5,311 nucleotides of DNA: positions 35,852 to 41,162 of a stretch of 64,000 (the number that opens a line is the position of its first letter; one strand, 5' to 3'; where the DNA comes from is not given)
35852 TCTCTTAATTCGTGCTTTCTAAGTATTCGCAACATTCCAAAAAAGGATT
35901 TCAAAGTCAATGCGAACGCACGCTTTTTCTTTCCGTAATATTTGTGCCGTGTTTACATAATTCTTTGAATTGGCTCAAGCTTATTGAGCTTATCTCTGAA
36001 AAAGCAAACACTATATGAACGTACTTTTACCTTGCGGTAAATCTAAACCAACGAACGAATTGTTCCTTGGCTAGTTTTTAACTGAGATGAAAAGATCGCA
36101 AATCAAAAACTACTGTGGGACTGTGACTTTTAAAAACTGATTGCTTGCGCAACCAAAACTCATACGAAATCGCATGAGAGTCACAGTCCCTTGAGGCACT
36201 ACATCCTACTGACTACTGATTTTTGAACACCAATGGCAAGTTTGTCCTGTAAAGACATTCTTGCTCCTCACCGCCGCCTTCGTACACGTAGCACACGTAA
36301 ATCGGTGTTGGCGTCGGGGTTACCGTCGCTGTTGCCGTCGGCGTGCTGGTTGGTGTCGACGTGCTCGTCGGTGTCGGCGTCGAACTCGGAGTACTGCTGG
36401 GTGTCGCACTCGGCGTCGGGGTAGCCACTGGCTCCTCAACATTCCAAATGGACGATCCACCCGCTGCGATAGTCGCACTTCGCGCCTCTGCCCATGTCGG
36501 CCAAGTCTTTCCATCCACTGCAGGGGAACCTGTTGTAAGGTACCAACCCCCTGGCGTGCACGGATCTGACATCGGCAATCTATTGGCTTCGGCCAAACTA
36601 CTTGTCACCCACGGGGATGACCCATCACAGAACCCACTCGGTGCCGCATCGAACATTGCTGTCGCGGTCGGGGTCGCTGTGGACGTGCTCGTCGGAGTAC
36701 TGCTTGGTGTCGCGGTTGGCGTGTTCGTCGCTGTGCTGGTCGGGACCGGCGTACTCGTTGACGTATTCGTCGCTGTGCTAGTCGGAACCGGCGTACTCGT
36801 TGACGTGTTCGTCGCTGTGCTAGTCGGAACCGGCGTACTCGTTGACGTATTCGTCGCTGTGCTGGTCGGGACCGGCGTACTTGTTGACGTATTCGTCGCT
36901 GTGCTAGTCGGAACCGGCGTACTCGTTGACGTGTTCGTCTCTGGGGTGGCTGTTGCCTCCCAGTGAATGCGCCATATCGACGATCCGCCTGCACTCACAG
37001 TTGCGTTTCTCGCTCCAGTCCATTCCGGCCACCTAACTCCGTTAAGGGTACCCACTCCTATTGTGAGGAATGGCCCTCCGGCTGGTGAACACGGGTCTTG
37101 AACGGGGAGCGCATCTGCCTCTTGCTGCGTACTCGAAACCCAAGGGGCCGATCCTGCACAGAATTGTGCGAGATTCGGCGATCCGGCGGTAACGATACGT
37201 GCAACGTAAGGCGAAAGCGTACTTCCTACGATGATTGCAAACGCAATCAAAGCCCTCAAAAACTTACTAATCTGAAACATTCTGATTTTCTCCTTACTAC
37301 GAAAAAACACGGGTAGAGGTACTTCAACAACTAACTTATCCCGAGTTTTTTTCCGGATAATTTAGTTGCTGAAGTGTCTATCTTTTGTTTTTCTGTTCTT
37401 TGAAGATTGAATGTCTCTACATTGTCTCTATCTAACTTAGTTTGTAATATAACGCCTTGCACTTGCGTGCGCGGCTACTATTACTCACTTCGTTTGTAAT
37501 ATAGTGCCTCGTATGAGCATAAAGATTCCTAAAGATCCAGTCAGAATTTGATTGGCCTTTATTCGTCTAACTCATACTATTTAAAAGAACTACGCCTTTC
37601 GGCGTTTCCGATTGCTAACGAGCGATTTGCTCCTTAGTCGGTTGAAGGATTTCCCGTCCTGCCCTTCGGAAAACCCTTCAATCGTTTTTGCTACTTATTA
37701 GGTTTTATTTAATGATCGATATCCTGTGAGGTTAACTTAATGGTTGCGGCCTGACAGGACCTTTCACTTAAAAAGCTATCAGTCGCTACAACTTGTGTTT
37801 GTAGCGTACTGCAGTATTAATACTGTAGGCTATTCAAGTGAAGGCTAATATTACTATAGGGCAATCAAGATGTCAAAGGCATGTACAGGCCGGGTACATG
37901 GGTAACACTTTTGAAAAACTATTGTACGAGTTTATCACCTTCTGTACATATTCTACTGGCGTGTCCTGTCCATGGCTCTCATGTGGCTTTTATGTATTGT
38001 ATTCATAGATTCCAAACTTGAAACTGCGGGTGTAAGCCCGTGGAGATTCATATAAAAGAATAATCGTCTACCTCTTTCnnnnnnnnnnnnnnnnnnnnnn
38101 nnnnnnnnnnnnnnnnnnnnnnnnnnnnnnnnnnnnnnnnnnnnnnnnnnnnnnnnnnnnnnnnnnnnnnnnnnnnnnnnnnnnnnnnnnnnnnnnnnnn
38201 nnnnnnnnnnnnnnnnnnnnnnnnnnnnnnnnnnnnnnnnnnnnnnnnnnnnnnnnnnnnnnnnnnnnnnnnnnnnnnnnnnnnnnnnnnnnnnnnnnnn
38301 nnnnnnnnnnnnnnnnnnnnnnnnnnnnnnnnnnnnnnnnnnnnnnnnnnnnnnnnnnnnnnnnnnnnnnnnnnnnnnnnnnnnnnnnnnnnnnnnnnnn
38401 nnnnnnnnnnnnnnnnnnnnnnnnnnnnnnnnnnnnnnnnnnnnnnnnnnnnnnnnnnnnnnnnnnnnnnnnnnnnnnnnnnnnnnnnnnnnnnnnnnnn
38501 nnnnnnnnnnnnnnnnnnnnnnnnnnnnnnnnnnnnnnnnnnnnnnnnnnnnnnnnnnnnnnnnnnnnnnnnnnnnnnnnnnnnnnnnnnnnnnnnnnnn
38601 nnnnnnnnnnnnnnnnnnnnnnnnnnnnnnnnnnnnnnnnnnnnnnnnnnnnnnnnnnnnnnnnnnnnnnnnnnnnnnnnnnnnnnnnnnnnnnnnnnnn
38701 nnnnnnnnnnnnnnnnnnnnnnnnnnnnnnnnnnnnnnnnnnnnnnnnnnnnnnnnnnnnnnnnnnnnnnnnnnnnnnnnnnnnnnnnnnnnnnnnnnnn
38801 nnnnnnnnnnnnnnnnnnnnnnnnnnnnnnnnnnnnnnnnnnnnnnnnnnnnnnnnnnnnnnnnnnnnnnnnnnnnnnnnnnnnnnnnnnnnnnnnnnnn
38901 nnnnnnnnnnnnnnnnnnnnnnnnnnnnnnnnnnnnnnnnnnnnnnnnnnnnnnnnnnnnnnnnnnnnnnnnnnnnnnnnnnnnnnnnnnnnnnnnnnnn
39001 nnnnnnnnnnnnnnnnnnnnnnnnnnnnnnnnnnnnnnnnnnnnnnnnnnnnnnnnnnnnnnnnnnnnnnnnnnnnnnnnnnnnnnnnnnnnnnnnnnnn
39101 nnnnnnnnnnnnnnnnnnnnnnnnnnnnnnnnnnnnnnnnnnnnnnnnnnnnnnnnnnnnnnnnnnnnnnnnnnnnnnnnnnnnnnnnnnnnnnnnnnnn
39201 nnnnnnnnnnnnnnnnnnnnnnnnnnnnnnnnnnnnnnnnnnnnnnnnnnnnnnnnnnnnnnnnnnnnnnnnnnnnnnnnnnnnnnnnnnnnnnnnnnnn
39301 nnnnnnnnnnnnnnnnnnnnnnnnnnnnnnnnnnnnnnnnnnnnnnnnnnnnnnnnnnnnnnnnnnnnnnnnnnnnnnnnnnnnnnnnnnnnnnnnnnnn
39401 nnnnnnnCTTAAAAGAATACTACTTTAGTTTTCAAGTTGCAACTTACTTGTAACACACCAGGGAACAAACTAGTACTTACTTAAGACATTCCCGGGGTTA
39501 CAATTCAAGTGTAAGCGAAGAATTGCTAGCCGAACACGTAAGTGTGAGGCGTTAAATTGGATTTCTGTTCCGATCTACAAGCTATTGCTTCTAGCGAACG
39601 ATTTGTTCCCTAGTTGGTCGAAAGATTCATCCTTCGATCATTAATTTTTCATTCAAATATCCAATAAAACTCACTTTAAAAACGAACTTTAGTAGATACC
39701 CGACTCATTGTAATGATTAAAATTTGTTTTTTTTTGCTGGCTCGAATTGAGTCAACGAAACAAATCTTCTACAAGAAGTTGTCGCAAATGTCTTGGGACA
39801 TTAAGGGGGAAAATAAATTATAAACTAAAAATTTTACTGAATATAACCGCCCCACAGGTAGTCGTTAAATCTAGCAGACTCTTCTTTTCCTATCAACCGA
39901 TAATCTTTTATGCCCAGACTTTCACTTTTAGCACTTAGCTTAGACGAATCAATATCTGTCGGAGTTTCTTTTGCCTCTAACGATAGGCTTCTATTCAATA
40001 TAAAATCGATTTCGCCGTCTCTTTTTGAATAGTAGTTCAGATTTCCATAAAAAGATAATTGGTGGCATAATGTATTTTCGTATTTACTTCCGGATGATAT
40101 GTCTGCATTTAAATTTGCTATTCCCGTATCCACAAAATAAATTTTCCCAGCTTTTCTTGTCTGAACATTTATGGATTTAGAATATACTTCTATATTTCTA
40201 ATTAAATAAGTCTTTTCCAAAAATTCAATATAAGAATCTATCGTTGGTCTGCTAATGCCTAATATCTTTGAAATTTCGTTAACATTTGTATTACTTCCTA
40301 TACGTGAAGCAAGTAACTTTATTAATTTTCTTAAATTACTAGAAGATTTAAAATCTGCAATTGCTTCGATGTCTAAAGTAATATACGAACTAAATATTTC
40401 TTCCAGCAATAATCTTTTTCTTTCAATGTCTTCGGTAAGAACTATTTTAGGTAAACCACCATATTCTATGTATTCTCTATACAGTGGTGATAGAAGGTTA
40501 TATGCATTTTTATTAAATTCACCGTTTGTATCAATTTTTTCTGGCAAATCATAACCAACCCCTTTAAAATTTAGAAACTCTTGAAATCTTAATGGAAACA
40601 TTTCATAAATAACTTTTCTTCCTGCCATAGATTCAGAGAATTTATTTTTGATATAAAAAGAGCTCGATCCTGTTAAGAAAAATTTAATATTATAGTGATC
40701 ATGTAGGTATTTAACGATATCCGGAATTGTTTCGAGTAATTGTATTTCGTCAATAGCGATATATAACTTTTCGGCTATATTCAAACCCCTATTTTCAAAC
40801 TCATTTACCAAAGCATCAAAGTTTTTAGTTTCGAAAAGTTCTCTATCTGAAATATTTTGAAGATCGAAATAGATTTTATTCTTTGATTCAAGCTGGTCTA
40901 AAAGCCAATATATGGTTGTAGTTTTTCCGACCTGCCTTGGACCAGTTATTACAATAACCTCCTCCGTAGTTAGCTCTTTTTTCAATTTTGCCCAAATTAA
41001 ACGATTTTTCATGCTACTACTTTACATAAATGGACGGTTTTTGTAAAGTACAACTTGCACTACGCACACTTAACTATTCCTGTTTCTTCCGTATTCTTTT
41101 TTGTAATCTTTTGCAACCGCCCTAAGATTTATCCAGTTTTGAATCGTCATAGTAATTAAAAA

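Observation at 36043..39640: Conserved ~35-50-nt motif repeated in the long 5' regions of three consecutive island genes, differing only by transitions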

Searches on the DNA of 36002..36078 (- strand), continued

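Call 84: search_with_rna_model(model_id=R2, sources=[window, L003, L014, L013, L019, L018, L012, L022, L024], filters=default, max_evalue=10)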
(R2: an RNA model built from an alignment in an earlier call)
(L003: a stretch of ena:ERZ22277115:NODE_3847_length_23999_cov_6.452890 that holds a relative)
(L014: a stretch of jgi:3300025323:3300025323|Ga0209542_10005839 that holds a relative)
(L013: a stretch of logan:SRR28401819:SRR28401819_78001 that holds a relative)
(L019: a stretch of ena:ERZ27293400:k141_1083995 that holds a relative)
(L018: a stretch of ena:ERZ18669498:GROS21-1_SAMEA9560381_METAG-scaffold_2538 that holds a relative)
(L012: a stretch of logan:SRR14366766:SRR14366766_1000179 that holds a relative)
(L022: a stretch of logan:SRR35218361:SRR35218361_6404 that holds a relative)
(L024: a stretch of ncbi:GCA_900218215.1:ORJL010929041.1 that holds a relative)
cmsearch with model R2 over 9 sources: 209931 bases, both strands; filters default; matches with E-value up to 10: 23.
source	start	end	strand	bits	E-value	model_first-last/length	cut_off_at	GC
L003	12734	12804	+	70.1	4.6e-13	1-72/72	no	0.42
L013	5673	5747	+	70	4.8e-13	1-72/72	no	0.27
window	37568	37639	-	69.3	6.8e-13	1-72/72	no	0.42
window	36002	36072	-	68.7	9.1e-13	1-72/72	no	0.38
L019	2198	2275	+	64.6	7.6e-12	1-72/72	no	0.38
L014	2797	2848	+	59.1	1.3e-10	1-72/72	no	0.33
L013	4024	4104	+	54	1.8e-09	1-72/72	no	0.41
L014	3955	4009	+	51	8.1e-09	1-72/72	no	0.36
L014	7201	7271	-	28.6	0.0008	1-72/72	no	0.24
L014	7245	7373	+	22.1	0.022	1-72/72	no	0.41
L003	14303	14367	+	20.5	0.049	1-72/72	no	0.38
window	39591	39613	-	19.6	0.082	3-25/72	no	0.48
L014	12380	12459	+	17.4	0.25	1-72/72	no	0.35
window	2673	2707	-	13.5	1.8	1-72/72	no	0.29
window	42961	43013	+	13.5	1.8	1-72/72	no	0.4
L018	9546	9593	+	12.6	2.9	1-72/72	no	0.21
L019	2133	2224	-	12.5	3.1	1-72/72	no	0.28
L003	14207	14239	+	12.3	3.3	3-35/72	no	0.36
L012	3602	3644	+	11.8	4.4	1-72/72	no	0.21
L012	7035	7087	-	11.4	5.2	1-72/72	no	0.19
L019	10610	10698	-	11.1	6.3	1-72/72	no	0.33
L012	5111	5155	+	11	6.5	1-72/72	no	0.24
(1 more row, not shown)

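Call 96: search_with_rna_model(model_id=R2, sources=[L026], filters=off, max_evalue=1)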
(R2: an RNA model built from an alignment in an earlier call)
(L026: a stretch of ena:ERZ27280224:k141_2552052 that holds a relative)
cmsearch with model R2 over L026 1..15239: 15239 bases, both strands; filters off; matches with E-value up to 1: 0.
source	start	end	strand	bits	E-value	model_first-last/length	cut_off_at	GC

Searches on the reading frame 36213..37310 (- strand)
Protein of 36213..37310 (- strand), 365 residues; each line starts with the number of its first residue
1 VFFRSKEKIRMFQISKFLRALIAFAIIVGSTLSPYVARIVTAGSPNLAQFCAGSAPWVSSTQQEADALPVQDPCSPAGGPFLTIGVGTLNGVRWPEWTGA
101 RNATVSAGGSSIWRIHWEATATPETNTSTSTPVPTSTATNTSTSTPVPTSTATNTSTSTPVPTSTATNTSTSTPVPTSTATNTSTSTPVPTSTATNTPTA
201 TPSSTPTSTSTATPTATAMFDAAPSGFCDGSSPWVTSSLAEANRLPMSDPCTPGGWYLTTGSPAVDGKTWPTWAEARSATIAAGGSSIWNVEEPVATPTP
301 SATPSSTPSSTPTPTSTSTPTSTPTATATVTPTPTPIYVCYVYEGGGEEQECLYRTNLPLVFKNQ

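Call 10: search_protein_families(library=pfam, proteins=[window:36213-37310:-], max_evalue=0.01)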
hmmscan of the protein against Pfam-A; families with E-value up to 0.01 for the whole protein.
window:36213-37310:- (365 aa): 0 families

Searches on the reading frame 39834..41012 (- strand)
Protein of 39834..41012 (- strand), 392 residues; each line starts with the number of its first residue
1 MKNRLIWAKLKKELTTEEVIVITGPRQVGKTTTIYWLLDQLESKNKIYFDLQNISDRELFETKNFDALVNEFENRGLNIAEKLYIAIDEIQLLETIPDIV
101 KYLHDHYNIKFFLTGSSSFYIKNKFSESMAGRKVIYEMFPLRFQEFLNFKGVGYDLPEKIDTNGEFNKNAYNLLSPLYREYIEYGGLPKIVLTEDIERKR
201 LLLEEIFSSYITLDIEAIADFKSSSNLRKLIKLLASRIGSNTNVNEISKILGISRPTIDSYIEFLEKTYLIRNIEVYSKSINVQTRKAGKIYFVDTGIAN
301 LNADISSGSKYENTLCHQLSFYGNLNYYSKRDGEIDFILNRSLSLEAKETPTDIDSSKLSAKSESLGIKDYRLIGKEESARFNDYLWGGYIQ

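Call 10: search_protein_families(library=pfam, proteins=[window:39834-41012:-], max_evalue=0.01)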
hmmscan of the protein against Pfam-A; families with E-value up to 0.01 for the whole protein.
window:39834-41012:- (392 aa): 9 families
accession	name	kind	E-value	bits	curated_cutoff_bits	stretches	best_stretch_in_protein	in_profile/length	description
PF13173.12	AAA_14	-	1e-32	113.3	27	1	17-147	2-129/129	AAA domain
PF13635.12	DUF4143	-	1.2e-24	87.3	28.1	1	214-341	3-147/160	Domain of unknown function (DUF4143)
PF13401.12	AAA_22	-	7.1e-08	33.3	27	1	16-118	4-125/130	AAA domain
PF01637.24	ATPase_2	-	5.8e-06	26.7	33.2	1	13-72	16-78/225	ATPase domain predominantly from Archaea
PF20720.3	nSTAND3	-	3.8e-05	23.9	27.2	1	9-59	9-59/155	Novel STAND NTPase 3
PF01022.26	HTH_5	-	0.00017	21.8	22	1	228-267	5-41/47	Bacterial regulatory protein, arsR family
PF08279.18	HTH_11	-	0.001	19.3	25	1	228-275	3-45/55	HTH domain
PF13551.12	HTH_29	-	0.0059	17.1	28.1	0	228-263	1-34/64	Winged helix-turn helix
PF13412.12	HTH_24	-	0.0087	16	21.9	0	231-267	9-43/48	Winged helix-turn-helix DNA-binding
